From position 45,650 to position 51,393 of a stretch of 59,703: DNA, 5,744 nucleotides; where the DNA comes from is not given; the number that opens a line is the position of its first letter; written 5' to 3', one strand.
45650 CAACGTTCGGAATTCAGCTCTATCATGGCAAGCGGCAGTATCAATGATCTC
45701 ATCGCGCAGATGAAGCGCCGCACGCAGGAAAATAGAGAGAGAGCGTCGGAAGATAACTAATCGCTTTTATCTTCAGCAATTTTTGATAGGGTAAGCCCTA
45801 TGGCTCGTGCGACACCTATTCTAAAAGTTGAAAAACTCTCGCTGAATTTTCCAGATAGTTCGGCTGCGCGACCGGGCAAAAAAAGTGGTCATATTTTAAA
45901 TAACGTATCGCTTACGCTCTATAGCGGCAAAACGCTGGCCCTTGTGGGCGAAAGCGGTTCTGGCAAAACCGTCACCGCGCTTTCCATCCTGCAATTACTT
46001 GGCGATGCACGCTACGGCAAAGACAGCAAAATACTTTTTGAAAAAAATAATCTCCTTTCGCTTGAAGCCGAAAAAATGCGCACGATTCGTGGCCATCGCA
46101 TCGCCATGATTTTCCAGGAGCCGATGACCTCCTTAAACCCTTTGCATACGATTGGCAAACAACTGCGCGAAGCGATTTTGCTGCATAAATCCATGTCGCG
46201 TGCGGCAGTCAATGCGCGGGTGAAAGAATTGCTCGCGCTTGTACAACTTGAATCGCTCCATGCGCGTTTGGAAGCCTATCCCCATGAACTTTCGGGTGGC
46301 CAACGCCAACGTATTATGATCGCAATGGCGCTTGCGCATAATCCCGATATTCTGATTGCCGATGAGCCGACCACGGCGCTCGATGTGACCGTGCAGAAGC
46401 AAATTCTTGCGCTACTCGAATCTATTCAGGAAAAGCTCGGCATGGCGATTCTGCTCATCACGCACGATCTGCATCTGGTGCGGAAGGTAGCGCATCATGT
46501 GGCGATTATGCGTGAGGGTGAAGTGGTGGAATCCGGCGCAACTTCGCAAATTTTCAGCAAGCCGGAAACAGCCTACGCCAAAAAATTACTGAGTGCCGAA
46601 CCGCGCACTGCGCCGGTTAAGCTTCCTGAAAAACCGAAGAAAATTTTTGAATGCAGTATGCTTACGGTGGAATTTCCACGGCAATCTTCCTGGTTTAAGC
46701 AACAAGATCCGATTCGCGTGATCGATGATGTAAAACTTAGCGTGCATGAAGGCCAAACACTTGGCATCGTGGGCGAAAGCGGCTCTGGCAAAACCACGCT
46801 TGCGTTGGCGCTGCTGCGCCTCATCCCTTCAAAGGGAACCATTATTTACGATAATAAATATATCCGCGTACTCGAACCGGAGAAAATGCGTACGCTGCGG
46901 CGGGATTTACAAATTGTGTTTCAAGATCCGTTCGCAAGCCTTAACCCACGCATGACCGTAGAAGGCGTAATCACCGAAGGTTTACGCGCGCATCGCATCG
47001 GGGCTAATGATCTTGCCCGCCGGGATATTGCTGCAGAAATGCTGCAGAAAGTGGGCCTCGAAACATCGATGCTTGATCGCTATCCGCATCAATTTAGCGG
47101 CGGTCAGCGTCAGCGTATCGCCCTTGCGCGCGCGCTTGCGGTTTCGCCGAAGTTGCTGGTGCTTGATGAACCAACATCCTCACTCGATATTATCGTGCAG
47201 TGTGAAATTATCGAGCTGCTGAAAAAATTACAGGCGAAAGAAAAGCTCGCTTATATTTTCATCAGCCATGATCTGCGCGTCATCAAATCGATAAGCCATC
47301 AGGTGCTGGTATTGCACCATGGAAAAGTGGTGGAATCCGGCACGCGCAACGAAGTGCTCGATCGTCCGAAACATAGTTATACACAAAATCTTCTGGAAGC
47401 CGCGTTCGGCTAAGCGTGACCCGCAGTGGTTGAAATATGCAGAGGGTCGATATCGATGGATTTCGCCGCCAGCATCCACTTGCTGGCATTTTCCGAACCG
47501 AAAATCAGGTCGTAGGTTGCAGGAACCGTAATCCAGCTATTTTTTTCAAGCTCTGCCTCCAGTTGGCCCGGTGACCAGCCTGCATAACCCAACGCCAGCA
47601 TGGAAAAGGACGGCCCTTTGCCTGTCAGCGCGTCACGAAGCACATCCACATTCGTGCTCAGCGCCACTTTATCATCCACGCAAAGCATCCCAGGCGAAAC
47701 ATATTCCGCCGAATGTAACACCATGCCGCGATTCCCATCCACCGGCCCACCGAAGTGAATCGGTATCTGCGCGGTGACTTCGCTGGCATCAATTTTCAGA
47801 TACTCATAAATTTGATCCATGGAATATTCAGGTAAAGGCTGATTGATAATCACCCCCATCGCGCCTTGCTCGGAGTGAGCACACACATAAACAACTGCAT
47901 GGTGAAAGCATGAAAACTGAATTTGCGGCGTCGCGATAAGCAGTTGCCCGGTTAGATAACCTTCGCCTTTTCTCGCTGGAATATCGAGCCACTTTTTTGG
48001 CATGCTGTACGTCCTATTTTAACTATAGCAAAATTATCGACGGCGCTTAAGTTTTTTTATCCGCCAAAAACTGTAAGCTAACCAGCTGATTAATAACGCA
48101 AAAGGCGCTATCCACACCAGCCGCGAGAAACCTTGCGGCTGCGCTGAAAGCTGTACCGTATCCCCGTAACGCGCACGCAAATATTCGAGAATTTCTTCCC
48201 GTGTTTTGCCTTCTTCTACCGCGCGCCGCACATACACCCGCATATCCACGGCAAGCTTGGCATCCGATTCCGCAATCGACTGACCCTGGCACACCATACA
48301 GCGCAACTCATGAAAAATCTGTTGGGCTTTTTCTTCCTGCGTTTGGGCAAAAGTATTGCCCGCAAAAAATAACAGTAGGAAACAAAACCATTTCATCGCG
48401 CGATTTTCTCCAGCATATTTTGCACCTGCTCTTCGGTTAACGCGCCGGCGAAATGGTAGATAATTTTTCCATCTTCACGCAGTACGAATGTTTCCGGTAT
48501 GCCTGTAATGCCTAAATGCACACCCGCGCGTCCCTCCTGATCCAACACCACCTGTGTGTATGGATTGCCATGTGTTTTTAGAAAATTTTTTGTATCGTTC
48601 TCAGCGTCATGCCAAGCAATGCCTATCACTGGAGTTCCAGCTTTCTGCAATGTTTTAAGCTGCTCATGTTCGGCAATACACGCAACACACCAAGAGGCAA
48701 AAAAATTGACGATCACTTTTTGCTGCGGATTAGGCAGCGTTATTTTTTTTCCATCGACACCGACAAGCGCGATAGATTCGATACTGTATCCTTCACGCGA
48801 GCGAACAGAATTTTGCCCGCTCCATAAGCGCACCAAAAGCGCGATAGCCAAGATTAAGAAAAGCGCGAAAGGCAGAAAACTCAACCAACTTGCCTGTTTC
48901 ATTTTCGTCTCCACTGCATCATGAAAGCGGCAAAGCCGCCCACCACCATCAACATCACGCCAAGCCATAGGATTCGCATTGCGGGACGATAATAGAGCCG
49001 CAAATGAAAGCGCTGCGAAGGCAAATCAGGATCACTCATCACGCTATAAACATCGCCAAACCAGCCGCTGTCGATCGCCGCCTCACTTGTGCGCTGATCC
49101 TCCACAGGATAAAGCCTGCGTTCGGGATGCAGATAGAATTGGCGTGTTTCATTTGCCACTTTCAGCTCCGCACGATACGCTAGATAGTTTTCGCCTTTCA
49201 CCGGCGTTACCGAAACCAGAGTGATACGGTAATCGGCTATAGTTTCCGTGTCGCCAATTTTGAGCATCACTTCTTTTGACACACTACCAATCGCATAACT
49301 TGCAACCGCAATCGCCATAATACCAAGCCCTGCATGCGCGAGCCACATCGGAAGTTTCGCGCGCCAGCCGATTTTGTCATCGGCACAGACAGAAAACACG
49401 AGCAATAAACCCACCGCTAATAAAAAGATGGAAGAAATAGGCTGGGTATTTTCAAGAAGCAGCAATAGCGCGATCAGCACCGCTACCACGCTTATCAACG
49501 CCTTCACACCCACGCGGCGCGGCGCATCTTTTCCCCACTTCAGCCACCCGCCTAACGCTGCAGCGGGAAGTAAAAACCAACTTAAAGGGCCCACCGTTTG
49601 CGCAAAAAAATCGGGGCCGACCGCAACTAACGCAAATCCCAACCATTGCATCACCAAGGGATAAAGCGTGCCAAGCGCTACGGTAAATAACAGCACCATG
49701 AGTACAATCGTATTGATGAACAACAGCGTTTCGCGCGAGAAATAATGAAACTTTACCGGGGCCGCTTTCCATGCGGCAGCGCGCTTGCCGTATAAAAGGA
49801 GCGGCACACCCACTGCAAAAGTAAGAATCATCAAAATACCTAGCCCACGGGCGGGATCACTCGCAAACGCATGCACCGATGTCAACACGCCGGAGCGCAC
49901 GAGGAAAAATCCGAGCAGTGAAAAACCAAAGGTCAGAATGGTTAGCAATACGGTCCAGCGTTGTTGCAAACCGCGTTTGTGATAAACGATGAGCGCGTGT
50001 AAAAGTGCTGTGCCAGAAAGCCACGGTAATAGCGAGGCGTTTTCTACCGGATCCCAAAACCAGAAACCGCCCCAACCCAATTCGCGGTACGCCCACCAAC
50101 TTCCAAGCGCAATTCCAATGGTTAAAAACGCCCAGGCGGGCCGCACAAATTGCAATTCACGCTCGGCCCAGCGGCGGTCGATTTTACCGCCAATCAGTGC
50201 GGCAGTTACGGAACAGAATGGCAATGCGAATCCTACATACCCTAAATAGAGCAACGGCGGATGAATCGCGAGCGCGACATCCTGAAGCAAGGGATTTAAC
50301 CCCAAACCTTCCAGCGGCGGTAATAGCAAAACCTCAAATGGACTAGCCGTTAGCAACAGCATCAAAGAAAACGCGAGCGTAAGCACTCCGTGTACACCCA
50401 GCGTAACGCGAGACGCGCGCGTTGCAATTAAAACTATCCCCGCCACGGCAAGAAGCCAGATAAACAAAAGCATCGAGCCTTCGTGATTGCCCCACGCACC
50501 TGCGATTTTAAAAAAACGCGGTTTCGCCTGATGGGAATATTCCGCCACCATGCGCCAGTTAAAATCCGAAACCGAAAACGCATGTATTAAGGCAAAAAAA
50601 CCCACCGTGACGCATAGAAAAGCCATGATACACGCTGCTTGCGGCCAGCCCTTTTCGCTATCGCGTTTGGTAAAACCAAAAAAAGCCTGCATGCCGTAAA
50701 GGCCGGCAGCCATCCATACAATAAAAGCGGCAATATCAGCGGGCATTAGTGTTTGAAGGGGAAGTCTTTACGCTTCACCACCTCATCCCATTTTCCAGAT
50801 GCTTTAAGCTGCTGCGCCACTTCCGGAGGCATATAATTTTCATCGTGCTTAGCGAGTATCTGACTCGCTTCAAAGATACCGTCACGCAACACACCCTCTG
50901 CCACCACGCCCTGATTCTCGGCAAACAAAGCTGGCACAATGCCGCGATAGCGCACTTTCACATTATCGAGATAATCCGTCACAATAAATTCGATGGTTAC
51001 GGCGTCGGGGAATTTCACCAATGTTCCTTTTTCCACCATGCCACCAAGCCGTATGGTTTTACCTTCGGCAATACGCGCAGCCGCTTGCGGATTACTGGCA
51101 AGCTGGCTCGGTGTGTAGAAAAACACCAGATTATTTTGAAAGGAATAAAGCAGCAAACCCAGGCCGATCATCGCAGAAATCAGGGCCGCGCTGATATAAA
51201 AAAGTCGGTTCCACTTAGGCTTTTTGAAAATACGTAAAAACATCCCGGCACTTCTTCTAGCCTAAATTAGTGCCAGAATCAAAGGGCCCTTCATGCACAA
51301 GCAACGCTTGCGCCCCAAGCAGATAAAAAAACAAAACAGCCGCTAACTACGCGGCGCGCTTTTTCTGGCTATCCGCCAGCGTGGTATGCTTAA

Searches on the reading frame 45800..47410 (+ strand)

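Call 83: search_protein_families(library=pfam, proteins=[window:45800-47410:+], max_evalue=0.00001)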
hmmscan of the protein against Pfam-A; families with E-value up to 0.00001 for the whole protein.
window:45800-47410:+ (537 aa): 9 families
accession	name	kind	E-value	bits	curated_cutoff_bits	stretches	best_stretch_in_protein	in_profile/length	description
PF00005.33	ABC_tran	-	4.2e-63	212.5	25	2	309-460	2-137/137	ABC transporter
PF02463.25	SMC_N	-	1.2e-15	58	40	2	315-506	22-213/220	RecF/RecN/SMC N terminal domain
PF13304.12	AAA_21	-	2.2e-12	48.1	27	0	427-494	233-302/304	AAA domain, putative AbiEii toxin, Type IV TA system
PF13401.12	AAA_22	-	2.9e-10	41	27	0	321-380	8-64/130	AAA domain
PF08352.17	oligo_HPY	-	4.8e-09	36.9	27.1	0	511-535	1-25/65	Oligopeptide/dipeptide transporter, C-terminal region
PF13191.12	AAA_16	-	1.6e-06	29.2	32.6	0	316-349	20-55/167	AAA ATPase domain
PF00006.31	ATP-synt_ab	-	1.6e-06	28.4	29.5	0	305-349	2-45/213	ATP synthase alpha/beta family, nucleotide-binding domain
PF20720.3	nSTAND3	-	3.8e-06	27.1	27.2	0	315-348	14-48/155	Novel STAND NTPase 3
PF05729.18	NACHT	-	4.7e-06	27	26.7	0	45-80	2-38/167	NACHT domain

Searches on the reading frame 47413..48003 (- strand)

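Call 83: search_protein_families(library=pfam, proteins=[window:47413-48003:-], max_evalue=0.00001)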
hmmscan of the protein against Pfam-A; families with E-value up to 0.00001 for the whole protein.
window:47413-48003:- (197 aa): 1 family
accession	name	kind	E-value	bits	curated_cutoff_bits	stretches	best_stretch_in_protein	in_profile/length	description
PF02622.21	DUF179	-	2.4e-43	148.3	27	1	26-182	1-155/157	AlgH-like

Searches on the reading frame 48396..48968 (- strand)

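Call 83: search_protein_families(library=pfam, proteins=[window:48396-48968:-], max_evalue=0.00001)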
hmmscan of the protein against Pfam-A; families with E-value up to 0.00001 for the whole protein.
window:48396-48968:- (191 aa): 5 families
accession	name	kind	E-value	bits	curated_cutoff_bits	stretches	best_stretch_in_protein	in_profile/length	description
PF08534.16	Redoxin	-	6.3e-17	62.2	26.6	1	64-185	7-144/148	Redoxin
PF00578.27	AhpC-TSA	-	5.8e-10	39.6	26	1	66-171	8-123/124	AhpC/TSA family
PF00085.26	Thioredoxin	-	1.4e-06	28.6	23.5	0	80-110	16-46/103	Thioredoxin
PF13905.12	Thioredoxin_8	-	4e-06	27.5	27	1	84-169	3-94/94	Thioredoxin-like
PF13098.12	Thioredoxin_2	-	7.2e-06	26.7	27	0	82-186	5-104/104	Thioredoxin-like domain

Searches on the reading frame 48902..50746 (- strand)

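Call 83: search_protein_families(library=pfam, proteins=[window:48902-50746:-], max_evalue=0.00001)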
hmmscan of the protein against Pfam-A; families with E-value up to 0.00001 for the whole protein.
window:48902-50746:- (615 aa): 2 families
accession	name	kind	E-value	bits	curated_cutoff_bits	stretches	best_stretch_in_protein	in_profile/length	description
PF16327.10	CcmF_C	-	1.3e-62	212.3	28.7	1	305-608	1-320/323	Cytochrome c-type biogenesis protein CcmF C-terminal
PF01578.25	Cytochrom_C_asm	-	1.5e-41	142.8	29.9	1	85-285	1-206/212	Cytochrome C assembly protein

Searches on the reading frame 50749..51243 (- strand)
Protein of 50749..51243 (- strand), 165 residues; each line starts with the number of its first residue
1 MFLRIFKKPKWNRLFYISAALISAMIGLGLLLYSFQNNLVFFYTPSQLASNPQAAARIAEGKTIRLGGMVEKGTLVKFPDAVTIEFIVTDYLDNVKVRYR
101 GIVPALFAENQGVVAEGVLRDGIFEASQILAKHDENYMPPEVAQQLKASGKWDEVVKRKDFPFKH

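Call 83: search_protein_families(library=pfam, proteins=[window:50749-51243:-], max_evalue=0.00001)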
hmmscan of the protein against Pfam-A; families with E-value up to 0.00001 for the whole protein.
window:50749-51243:- (165 aa): 1 family
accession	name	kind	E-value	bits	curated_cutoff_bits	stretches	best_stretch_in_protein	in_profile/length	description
PF03100.22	CcmE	-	1.3e-30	106.1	24.6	1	40-140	2-99/99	CcmE domain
